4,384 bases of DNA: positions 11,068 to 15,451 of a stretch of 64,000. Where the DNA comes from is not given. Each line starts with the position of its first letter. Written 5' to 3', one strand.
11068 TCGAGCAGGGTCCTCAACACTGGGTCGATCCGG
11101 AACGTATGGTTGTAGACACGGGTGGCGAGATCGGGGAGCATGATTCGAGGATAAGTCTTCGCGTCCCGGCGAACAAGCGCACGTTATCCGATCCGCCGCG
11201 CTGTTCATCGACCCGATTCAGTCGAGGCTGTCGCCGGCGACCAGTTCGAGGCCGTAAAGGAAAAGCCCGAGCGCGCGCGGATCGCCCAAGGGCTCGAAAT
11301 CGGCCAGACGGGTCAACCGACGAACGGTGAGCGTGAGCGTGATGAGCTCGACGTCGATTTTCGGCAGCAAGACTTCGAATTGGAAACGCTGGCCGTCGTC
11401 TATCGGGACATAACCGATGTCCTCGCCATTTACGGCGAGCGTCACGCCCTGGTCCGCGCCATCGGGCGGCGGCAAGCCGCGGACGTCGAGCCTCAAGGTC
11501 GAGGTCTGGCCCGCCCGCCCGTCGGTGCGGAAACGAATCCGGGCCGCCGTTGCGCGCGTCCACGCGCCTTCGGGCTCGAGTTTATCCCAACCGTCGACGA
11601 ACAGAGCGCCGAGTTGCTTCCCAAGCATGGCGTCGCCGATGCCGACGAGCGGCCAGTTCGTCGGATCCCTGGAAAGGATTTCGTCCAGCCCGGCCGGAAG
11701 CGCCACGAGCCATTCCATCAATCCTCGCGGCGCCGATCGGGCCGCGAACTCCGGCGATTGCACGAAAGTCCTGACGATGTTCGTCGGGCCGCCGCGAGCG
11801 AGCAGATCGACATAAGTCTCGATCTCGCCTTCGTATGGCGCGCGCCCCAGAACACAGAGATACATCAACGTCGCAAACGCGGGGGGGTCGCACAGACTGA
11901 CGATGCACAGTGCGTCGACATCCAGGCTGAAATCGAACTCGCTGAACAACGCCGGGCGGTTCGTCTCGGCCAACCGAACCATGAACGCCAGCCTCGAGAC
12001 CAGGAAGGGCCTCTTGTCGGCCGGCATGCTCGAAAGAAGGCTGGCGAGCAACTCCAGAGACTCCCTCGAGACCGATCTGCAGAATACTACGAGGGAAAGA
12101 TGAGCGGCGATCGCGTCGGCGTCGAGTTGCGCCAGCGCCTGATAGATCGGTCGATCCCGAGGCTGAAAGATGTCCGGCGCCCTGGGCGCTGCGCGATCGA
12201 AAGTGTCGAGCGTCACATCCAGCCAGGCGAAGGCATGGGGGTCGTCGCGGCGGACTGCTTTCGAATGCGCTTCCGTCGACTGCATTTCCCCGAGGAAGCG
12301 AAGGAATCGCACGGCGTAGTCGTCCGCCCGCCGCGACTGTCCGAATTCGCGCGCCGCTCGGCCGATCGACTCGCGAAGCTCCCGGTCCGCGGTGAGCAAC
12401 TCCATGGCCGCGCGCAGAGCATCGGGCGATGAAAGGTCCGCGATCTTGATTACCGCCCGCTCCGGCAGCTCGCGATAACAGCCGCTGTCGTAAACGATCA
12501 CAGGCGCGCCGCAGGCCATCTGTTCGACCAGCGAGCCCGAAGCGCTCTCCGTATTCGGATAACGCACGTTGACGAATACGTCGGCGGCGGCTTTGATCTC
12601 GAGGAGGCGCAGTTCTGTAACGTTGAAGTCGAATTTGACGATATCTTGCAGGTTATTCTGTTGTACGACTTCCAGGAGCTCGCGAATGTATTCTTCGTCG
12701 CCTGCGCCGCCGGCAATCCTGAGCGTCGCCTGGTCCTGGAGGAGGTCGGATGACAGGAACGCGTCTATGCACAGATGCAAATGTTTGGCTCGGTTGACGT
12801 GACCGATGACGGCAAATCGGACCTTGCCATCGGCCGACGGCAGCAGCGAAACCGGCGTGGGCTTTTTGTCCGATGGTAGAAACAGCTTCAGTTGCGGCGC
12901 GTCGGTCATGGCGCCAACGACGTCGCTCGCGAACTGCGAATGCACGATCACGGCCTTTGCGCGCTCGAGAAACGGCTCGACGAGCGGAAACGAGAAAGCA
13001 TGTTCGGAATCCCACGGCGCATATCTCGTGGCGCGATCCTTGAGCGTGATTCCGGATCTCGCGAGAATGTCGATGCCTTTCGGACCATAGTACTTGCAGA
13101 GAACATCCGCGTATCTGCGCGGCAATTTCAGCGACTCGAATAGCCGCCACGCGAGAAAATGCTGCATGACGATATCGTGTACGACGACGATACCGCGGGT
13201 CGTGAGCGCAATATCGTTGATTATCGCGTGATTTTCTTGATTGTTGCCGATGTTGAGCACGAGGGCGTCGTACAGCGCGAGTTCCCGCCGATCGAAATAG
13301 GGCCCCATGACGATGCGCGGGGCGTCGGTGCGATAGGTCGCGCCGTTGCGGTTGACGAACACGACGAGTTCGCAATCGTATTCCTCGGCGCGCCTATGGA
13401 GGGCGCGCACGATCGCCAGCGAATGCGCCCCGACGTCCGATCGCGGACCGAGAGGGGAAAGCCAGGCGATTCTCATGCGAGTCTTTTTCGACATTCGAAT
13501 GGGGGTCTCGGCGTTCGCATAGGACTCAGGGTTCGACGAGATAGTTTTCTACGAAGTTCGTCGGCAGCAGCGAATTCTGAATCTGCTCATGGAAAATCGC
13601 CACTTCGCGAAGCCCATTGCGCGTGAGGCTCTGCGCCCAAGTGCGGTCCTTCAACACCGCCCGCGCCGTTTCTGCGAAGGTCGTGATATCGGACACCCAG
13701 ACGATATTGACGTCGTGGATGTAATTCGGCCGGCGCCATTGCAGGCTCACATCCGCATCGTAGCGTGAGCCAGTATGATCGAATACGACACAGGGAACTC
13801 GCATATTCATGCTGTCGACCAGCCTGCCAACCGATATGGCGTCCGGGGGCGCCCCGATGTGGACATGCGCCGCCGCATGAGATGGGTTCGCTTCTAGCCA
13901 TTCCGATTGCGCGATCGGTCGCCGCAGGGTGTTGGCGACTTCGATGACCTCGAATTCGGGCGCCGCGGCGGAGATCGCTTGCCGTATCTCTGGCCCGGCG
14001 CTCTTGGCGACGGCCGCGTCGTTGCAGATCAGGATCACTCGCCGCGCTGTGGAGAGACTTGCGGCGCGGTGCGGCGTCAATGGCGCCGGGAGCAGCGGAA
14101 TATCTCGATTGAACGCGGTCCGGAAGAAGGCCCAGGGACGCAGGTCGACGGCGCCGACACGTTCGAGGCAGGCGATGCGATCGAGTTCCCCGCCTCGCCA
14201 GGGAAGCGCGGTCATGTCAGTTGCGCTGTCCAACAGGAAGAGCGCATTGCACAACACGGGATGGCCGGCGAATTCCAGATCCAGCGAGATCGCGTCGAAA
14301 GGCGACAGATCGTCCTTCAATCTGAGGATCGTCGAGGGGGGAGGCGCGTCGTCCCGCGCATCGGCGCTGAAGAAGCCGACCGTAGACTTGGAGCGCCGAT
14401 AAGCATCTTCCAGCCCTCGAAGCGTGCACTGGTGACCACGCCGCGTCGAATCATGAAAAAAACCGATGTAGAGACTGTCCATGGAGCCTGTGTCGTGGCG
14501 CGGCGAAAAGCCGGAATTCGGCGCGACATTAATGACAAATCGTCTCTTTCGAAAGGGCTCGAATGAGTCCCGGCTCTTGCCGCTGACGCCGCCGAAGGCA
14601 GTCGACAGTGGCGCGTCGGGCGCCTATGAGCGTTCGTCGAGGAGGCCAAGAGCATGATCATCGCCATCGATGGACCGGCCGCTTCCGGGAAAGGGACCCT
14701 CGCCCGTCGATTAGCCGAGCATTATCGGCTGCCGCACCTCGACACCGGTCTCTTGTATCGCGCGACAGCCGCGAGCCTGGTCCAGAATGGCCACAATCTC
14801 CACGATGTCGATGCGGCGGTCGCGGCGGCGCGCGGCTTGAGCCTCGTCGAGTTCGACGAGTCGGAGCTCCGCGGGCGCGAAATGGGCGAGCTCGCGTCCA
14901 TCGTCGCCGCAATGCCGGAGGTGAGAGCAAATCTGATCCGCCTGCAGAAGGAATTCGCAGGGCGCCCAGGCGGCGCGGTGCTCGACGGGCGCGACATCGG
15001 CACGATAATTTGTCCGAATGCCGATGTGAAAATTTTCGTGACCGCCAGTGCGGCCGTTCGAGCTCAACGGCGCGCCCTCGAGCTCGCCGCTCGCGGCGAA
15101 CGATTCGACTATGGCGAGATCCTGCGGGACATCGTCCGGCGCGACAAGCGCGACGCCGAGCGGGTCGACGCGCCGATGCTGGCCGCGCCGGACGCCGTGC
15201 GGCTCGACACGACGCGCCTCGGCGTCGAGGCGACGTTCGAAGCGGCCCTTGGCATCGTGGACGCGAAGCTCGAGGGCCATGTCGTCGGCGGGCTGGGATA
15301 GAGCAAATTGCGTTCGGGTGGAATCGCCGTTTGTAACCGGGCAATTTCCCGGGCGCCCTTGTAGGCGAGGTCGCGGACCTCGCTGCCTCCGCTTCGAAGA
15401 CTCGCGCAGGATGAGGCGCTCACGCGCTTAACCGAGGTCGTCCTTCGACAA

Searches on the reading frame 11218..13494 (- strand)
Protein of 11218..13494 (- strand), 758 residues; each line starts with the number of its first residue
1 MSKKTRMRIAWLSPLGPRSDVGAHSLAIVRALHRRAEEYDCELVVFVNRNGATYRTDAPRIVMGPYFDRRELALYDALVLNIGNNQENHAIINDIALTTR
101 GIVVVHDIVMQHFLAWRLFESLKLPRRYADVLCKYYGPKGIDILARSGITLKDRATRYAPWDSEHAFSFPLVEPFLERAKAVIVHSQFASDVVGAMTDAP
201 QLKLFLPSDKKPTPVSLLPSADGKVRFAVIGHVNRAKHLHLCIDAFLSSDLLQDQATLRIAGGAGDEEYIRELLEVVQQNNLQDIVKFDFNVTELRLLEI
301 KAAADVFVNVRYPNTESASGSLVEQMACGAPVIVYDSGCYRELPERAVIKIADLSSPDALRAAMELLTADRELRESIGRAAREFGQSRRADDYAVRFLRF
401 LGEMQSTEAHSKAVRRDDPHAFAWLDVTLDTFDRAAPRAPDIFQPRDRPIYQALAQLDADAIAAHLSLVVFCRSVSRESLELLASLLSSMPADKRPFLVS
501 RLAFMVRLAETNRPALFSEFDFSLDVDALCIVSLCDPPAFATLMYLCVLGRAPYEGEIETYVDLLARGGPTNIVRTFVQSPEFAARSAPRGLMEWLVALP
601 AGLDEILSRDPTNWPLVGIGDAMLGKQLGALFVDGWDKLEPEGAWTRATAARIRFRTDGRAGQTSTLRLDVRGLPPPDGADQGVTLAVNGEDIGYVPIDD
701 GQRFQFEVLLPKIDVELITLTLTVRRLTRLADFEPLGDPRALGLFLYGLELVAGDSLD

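Call 85: search_protein_families(library=pfam, proteins=[window:11218-13494:-], max_evalue=0.0001)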
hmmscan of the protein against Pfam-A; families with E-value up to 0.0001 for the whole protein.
window:11218-13494:- (758 aa): 4 families
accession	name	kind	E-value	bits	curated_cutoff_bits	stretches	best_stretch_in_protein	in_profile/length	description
PF00534.26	Glycos_transf_1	-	3.7e-17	62.8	26.4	1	221-383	12-171/172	Glycosyl transferases group 1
PF13692.12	Glyco_trans_1_4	-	6.8e-11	43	27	1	227-368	4-140/142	Glycosyl transferases group 1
PF13524.12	Glyco_trans_1_2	-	2.1e-06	28.2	25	1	286-384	29-128/144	Glycosyl transferase-like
PF13946.11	DUF4214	-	3.1e-05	24.4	23.2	1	539-586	22-71/72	Domain of unknown function (DUF4214)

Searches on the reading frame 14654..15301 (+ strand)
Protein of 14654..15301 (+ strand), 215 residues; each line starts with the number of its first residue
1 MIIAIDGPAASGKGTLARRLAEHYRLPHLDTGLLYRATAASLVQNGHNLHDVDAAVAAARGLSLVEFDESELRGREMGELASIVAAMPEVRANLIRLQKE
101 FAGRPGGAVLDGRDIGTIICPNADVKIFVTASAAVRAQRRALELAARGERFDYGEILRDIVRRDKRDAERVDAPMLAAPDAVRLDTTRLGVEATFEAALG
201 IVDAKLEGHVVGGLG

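Call 85: search_protein_families(library=pfam, proteins=[window:14654-15301:+], max_evalue=0.0001)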
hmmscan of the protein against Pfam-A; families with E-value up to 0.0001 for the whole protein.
window:14654-15301:+ (215 aa): 4 families
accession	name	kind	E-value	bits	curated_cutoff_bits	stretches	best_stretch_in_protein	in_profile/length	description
PF02224.24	Cytidylate_kin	-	1.4e-53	182.2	26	1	3-200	1-207/211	Cytidylate kinase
PF13189.12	Cytidylate_kin2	-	2.9e-08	34.5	28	1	2-171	1-154/176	Cytidylate kinase-like family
PF13207.12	AAA_17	-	1.3e-07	32.4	27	1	7-53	2-50/136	AAA domain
PF00406.28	ADK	-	1.7e-06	28.6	26.8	1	7-51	3-47/151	Adenylate kinase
